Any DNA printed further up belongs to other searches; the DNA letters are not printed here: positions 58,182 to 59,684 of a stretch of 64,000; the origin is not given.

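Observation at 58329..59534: Stand-alone fusion of a DprA/SLOG-like domain with an AbiGi-like domain: candidate single-gene nucleotide-sensing conflict (defence) system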

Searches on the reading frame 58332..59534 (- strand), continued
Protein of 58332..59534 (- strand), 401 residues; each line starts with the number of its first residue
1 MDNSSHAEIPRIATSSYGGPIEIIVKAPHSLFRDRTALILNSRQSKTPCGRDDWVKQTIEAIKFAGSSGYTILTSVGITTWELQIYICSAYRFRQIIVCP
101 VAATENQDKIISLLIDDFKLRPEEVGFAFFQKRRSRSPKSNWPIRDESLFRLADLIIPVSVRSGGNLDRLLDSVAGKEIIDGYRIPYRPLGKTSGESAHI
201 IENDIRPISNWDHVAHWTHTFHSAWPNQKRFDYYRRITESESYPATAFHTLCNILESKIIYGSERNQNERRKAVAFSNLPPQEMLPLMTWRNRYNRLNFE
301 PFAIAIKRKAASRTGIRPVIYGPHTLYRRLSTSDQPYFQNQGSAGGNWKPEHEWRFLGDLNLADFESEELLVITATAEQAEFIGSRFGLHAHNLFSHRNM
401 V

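Call 20: search_protein_representatives(alignment_id=A1)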
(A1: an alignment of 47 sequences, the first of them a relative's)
Query: 47 sequences, 383 profile positions. Proteins with E-value up to 0.001 (for the whole library): 2139; up to 1e-10: 1658; up to 1e-30: 1344. The best 150 are listed.
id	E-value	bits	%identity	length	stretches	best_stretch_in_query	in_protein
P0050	1.5e-148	511.1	-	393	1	5-381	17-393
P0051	2.4e-145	500.6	-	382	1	3-382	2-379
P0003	3.0e-140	483.9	-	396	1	6-381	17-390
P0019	1.2e-139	481.8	-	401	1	6-381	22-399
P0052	2.0e-139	481.1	-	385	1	9-381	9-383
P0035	9.0e-136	469.1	-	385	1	15-380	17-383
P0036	3.8e-134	463.8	-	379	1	5-381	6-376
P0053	3.0e-133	460.8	-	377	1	7-367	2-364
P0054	1.5e-132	458.5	-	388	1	6-382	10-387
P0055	1.7e-132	458.3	-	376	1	7-381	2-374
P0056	7.0e-131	453.0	-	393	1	7-381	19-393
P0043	4.1e-130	450.5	-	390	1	4-379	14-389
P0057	2.6e-129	447.9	-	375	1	19-381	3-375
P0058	8.0e-128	443.0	-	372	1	7-381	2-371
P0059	1.9e-127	441.7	-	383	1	7-379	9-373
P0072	3.6e-118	411.2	-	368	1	20-382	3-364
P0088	4.1e-112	391.2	-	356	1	19-381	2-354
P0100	2.1e-107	375.8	-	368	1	17-382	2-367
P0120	1.3e-103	363.2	-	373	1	20-381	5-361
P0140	1.3e-100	353.4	-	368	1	18-381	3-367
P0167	2.5e-98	345.8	-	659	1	15-381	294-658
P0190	9.3e-96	337.4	-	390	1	15-380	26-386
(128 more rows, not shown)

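Call 21: fold_search(model_id=the predicted structure, library=pdb)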
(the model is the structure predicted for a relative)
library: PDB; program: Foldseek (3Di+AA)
matches with E <= 10: 1425; with E <= 0.001: 13
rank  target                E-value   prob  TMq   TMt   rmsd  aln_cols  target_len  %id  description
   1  8zva                  1.7e-05  1.00  0.28  0.35   6.4       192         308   11  structure of ShosA from E.coli APEC O1 (released 2025-04-09)
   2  3maj                  2.5e-05  1.00  0.30  0.33   5.1       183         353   14  Crystal structure of putative DNA processing protein DprA from Rhodopseudomonas palustris CGA009 (released 2010-05-12)
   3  4ljk_D                8.3e-05  1.00  0.32  0.54   6.6       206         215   13  Structural insights into the unique single-stranded DNA binding mode of DNA processing protein A from Helicobacter pyl (released 2014-01-01)
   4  4ljr_A                8.8e-05  1.00  0.31  0.53   6.0       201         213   12  Structural insights into the unique single-stranded DNA binding mode of DNA processing protein A from Helicobacter pyl (released 2014-01-01)
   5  5mll_A                1.2e-04  1.00  0.30  0.51   5.1       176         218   12  Structure of HpDprA at 1.9 Angstroms resolution (released 2017-12-20)
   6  4ljk_G                1.2e-04  1.00  0.32  0.54   6.5       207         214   12  Structural insights into the unique single-stranded DNA binding mode of DNA processing protein A from Helicobacter pyl (released 2014-01-01)
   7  4ljk_B                1.5e-04  1.00  0.30  0.51   6.3       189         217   12  Structural insights into the unique single-stranded DNA binding mode of DNA processing protein A from Helicobacter pyl (released 2014-01-01)
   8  4ljk_A                2.1e-04  1.00  0.31  0.52   6.1       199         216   12  Structural insights into the unique single-stranded DNA binding mode of DNA processing protein A from Helicobacter pyl (released 2014-01-01)
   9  4ljk_F                3.1e-04  1.00  0.30  0.50   6.1       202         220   11  Structural insights into the unique single-stranded DNA binding mode of DNA processing protein A from Helicobacter pyl (released 2014-01-01)
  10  3uqz_B                3.3e-04  1.00  0.31  0.42   8.5       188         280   14  X-ray structure of DNA processing protein A (DprA) from Streptococcus pneumoniae (released 2012-08-29)
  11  3uqz_C                3.3e-04  1.00  0.29  0.39   8.7       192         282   15  X-ray structure of DNA processing protein A (DprA) from Streptococcus pneumoniae (released 2012-08-29)
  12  3uqz_A                4.5e-04  1.00  0.29  0.39   8.6       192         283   15  X-ray structure of DNA processing protein A (DprA) from Streptococcus pneumoniae (released 2012-08-29)
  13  3bwx                  6.5e-04  0.60  0.13  0.17  18.0       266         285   13  Crystal structure of an alpha/beta hydrolase (YP_496220.1) from Novosphingobium aromaticivorans DSM 12444 at 1.50 A reso (released 2008-01-22)
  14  4ljl_A                1.5e-03  1.00  0.27  0.45   6.1       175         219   12  Structural insights into the unique single-stranded DNA binding mode of DNA processing protein A from Helicobacter pyl (released 2014-01-01)
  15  2nx2                  2.4e-03  1.00  0.26  0.51   6.5       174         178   10  Crystal structure of protein ypsA from Bacillus subtilis, Pfam DUF1273 (released 2006-12-19)
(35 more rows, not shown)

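Call 25: find_related_loci(query=A2, collection=genome_contigs, flank=6000)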
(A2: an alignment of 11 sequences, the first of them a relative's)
Query A2 (401 aa) in genome_contigs; peptide patterns used: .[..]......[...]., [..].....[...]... (x = any residue, [..] = any of these).
81 stretches matched a pattern; 37 encode a relative of the query (tblastn E <= 1e-3); 35 distinct loci.
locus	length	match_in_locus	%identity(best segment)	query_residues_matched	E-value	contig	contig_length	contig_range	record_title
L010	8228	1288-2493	65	1-401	2e-179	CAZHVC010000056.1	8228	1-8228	MAG TPA_asm: uncultured Ignavibacteria bacterium isolate binchicken_co274_505 genome assembly, contig: NODE_20952_length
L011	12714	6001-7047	49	37-383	1e-107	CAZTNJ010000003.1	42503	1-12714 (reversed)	MAG TPA_asm: uncultured Ignavibacteria bacterium isolate binchicken_co44_148 genome assembly, contig: NODE_1599_length_4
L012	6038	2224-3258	48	37-379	4e-106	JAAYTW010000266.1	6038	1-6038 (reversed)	MAG: Candidatus Zixiibacteriota bacterium isolate AS27yjCOA_100 128686_AS27, whole genome shotgun sequence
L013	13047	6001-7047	43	37-385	3e-93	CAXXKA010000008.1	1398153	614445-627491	MAG: uncultured candidate division Zixibacteria bacterium isolate 057be676-9b3e-4ab3-9904-799d5201c552 genome assembly,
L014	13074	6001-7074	42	20-374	3e-93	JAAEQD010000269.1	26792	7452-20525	MAG: Candidatus Zixiibacteriota bacterium isolate Gpa_9 GpaG_CONTIG3087862, whole genome shotgun sequence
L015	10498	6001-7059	41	37-383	1e-86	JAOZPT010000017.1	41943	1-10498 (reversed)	MAG: Candidatus Zixiibacteriota bacterium isolate GMC4.metabat2.266 GMC4_470_length_41943_cov_10.772202, whole genome sh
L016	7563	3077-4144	41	30-380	5e-84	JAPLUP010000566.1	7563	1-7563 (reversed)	MAG: Candidatus Zixiibacteriota bacterium isolate LacPavin_0920_SED4_MAG_53_9 LacPavin_0920_SED4_scaffold_2016782, whole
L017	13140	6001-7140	37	11-389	7e-77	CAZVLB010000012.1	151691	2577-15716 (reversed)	MAG TPA_asm: uncultured Ignavibacteria bacterium isolate SRP141376_co2_208 genome assembly, contig: NODE_223_length_1516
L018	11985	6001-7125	36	23-394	6e-77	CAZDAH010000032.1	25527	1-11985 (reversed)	MAG TPA_asm: uncultured Ignavibacteria bacterium isolate binchicken_co395_172 genome assembly, contig: NODE_310_length_2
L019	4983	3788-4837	37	35-383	5e-74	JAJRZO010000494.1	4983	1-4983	MAG: Candidatus Zixiibacteriota bacterium isolate Dive96_bin4.201 k141_4832538, whole genome shotgun sequence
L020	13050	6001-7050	37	30-374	1e-73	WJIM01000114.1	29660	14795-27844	MAG: Candidatus Zixiibacteriota bacterium isolate Bin_249 k141_725188, whole genome shotgun sequence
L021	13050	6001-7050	37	30-374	2e-72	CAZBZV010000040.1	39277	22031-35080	MAG TPA_asm: uncultured Ignavibacteria bacterium isolate SRP141376_co2_104 genome assembly, contig: NODE_2328_length_392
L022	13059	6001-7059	38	39-378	4e-71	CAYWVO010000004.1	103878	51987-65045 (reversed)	MAG TPA_asm: uncultured Ignavibacteria bacterium isolate SRP141376_co1_44 genome assembly, contig: NODE_481_length_10387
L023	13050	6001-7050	37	30-374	3e-70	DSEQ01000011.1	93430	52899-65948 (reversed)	MAG TPA_asm: Candidatus Zixiibacteriota bacterium isolate SpSt-1246 Ga0116196_1000015, whole genome shotgun sequence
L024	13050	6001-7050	36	30-374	9e-70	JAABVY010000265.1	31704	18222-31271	MAG: Candidatus Zixiibacteriota bacterium isolate ACK-K077 K_merged_R1_(paired)_contig_60123, whole genome shotgun seque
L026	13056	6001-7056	36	24-374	3e-69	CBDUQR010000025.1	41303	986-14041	MAG TPA_asm: uncultured bacterium isolate SRR21487743_binner23_Refined_16 genome assembly, contig: ERZ25748485.132, whol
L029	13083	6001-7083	37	22-381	3e-65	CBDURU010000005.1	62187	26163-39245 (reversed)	MAG TPA_asm: uncultured bacterium isolate SRR21487743_binner23_Refined_23 genome assembly, contig: ERZ25748485.57, whole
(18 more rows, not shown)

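Call 32: search_protein_families(library=pfam, proteins=[P0167], max_evalue=1)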
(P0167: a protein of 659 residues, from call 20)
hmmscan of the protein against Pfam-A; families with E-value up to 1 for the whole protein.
P0167 (659 aa): 0 families

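Call 48: search_dna_similar(query=window:58332-59534:-, collection=plasmids, mode=protein, max_evalue=0.01, max_rows=20)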
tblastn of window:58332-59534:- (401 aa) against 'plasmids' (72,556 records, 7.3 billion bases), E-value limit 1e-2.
No match.

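Call 49: search_dna_similar(query=window:58332-59534:-, collection=phages, mode=protein, max_evalue=0.01, max_rows=20)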
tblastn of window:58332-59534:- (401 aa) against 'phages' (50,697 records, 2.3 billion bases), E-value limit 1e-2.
No match.

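Call 57: list_cluster_members(proteins=[P0050, P0053, P0057, P0072, P0088, P0100, P0120, P0140, P0167, P0190])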
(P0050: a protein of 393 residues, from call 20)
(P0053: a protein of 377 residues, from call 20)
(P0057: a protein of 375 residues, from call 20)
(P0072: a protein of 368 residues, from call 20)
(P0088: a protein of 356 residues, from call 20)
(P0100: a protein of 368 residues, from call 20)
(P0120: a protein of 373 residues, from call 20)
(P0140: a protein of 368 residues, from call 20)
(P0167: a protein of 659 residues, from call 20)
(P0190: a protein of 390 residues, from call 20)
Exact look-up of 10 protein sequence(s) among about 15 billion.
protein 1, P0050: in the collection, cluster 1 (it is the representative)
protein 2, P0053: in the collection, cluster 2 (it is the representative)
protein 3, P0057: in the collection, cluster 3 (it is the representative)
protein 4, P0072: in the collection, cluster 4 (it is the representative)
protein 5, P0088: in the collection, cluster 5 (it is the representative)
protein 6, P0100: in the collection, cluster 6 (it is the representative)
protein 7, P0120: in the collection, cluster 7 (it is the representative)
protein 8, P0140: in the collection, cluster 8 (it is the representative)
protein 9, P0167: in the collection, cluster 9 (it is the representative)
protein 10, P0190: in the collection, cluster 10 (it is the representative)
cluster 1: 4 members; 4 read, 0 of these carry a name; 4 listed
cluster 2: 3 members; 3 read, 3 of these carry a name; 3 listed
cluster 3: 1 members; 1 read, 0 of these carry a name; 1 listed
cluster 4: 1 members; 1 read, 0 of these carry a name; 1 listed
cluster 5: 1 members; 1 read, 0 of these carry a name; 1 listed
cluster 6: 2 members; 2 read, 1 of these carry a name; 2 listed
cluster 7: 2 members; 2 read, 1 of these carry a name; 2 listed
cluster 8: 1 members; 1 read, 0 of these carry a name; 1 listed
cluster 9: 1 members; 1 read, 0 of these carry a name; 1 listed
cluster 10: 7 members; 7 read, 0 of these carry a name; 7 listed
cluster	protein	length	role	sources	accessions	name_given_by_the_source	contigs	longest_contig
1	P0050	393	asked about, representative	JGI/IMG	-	-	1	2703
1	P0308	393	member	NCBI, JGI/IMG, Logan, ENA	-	-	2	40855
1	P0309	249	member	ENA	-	-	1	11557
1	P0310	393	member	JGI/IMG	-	-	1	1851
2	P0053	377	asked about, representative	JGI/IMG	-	hypothetical protein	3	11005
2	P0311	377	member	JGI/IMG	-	hypothetical protein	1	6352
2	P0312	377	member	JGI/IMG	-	hypothetical protein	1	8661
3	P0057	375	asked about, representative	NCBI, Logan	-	-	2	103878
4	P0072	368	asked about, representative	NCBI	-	-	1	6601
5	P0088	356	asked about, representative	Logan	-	-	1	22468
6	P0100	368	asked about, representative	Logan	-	-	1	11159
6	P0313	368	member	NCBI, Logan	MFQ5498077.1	MAG: hypothetical protein ACE5FH_00250 [Candidatus Zixiibacteriota bacterium]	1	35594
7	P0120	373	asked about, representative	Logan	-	-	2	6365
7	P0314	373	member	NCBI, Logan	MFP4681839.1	MAG: hypothetical protein ACLFQB_15315 [Chitinispirillaceae bacterium]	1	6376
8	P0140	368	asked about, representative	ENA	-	-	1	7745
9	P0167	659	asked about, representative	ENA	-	-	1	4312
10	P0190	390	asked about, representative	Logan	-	-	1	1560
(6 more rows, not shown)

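Call 58: find_related_loci(query=A2, collection=viral_contigs, flank=5000)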
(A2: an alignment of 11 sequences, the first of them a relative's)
Query A2 (401 aa) in viral_contigs; peptide patterns used: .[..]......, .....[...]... (x = any residue, [..] = any of these).
33 stretches matched a pattern, but none encodes a relative of the query by tblastn (E <= 1e-3).

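Call 63: search_protein_families(library=pfam, proteins=[L026:4275-5804:+, L023:4030-5754:+, L022:4290-5921:+, L022:7311-9281:+, L023:7919-9157:+, L014:7288-8562:+, L029:4173-5348:-, L023:7189-7560:+, L018:4880-5992:+], max_evalue=0.01)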
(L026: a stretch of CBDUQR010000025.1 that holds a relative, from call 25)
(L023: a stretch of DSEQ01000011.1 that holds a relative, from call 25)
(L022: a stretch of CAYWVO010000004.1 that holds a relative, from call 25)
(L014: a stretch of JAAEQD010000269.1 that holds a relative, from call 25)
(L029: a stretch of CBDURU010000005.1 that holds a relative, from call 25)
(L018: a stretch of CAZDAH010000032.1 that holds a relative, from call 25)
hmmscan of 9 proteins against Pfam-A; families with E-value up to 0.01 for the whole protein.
L026:4275-5804:+ (509 aa): 1 family
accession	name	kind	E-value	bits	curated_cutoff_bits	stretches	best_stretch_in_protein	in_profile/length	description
PF00221.24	Lyase_aromatic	-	8.3e-170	565.9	27.3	1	10-470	1-466/466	Aromatic amino acid lyase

L023:4030-5754:+ (574 aa): 3 families
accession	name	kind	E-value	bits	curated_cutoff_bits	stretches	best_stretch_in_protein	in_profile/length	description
PF17392.7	Urocanase_C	-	8e-95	316.3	23.6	1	368-562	1-195/196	Urocanase C-terminal domain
PF01175.24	Urocanase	-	1.1e-90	303.3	23.2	1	157-365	1-209/209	Urocanase Rossmann-like domain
PF17391.7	Urocanase_N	-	3.8e-61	205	23.2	1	28-154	1-127/127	Urocanase N-terminal domain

L022:4290-5921:+ (543 aa): 1 family
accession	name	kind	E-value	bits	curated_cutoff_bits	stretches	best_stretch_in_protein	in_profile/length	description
PF00171.27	Aldedh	-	1.8e-106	356.9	23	1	61-512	12-449/461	Aldehyde dehydrogenase family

L022:7311-9281:+ (656 aa): 10 families
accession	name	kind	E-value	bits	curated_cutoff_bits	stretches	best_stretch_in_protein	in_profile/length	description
PF00326.27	Peptidase_S9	-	2.2e-48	165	22.6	1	441-652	3-212/213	Prolyl oligopeptidase family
PF20434.5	BD-FAE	-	3.6e-13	50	26.8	1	419-610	9-215/215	BD-FAE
PF02129.25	Peptidase_S15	-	2.7e-12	47.4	23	1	404-539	1-132/262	X-Pro dipeptidyl-peptidase (S15 family)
PF01738.24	DLH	-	3.7e-12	46.8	21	1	437-644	21-203/217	Dienelactone hydrolase family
PF12146.15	Hydrolase_4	-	3e-09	37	27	1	425-540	6-113/239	Serine aminopeptidase, S33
PF12697.13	Abhydrolase_6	-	6.5e-07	30.7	26.3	1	426-629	1-205/217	Alpha/beta hydrolase family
PF07859.19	Abhydrolase_3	-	2.3e-06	28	25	1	484-630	50-209/210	alpha/beta hydrolase fold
PF00561.26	Abhydrolase_1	-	1e-05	25.8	25.8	0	424-535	1-102/245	alpha/beta hydrolase fold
PF05448.18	AXE1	-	0.00025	20.3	21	0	419-525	79-199/321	Acetyl xylan esterase (AXE1)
PF00756.26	Esterase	-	0.0023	18.2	22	1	468-611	80-210/251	Putative esterase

L023:7919-9157:+ (412 aa): 4 families
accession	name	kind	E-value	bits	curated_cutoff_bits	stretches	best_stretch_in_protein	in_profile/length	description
PF13596.12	PAS_10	-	2.2e-29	102.6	22.1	1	291-396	1-106/106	PAS domain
PF04282.18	DUF438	-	9.1e-23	80.4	25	1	17-82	1-66/67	Family of unknown function (DUF438)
PF01814.28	Hemerythrin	-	1e-17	65.2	25.3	1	93-230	1-126/127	Hemerythrin HHE cation binding domain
PF08448.16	PAS_4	-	1.8e-06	28.6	23.1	1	296-400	2-110/110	PAS fold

L014:7288-8562:+ (424 aa): 0 families

L029:4173-5348:- (391 aa): 4 families
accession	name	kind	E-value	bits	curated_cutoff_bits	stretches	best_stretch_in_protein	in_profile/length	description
PF00441.29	Acyl-CoA_dh_1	-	5.5e-42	143.9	22.4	1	236-384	1-149/150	Acyl-CoA dehydrogenase, C-terminal domain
PF02771.21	Acyl-CoA_dh_N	-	2e-38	131.7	22.9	1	15-125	3-113/113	Acyl-CoA dehydrogenase, N-terminal domain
PF02770.24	Acyl-CoA_dh_M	-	4.3e-28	97.8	33.3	1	129-224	1-97/97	Acyl-CoA dehydrogenase, middle domain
PF08028.16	Acyl-CoA_dh_2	-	7.8e-13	49.3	22.7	1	258-367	8-127/134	Acyl-CoA dehydrogenase, C-terminal domain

L023:7189-7560:+ (123 aa): 0 families

L018:4880-5992:+ (370 aa): 1 family
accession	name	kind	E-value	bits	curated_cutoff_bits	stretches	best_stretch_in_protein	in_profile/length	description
PF03706.18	LPG_synthase_TM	-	1.6e-21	77.5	33.4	1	25-332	2-300/302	Lysylphosphatidylglycerol synthase TM region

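Call 64: search_protein_families(library=padloc, proteins=[L026:4275-5804:+, L023:7189-7560:+, L022:7311-9281:+, L023:7919-9157:+, L014:7288-8562:+, L007:9349-10563:+, L018:4880-5992:+], max_evalue=0.01)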
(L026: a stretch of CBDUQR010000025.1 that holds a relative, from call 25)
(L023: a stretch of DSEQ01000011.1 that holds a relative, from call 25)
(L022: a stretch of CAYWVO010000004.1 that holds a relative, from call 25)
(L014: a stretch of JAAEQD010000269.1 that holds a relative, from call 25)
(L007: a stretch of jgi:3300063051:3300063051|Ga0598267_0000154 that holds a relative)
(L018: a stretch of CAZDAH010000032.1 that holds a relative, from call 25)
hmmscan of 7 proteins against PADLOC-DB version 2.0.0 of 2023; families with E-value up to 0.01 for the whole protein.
L026:4275-5804:+ (509 aa): 0 families

L023:7189-7560:+ (123 aa): 0 families

L022:7311-9281:+ (656 aa): 0 families

L023:7919-9157:+ (412 aa): 0 families

L014:7288-8562:+ (424 aa): 0 families

L007:9349-10563:+ (404 aa): 0 families

L018:4880-5992:+ (370 aa): 0 families

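Call 95: search_protein_families(library=padloc, alignment_id=A1, max_evalue=1)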
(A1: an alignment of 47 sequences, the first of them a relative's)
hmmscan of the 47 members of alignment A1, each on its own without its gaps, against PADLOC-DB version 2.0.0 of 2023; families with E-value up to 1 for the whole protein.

A. member 1, P0001 (401 aa): 0 families

B. families by the number of members that match (of 47 scanned): 4 families
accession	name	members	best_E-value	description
PDLC02331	AbiGi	10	1.9e-05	AbiGi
PDLC04991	PDC-S31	4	0.012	-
PDLC04990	PDC-S31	3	0.0086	-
PDLC04994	PDC-S31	1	0.017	-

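Call 101: search_protein_families(library=phrogs, proteins=[window:58332-59534:-, P0007, P0021, P0029, P0038], max_evalue=0.01)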
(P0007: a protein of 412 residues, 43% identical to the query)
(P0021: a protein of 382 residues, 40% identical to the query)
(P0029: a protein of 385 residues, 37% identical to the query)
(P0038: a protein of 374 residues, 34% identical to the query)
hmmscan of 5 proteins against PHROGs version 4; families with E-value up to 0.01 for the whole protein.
window:58332-59534:- (401 aa): 0 families

P0007 (412 aa): 0 families

P0021 (382 aa): 0 families

P0029 (385 aa): 0 families

P0038 (374 aa): 0 families
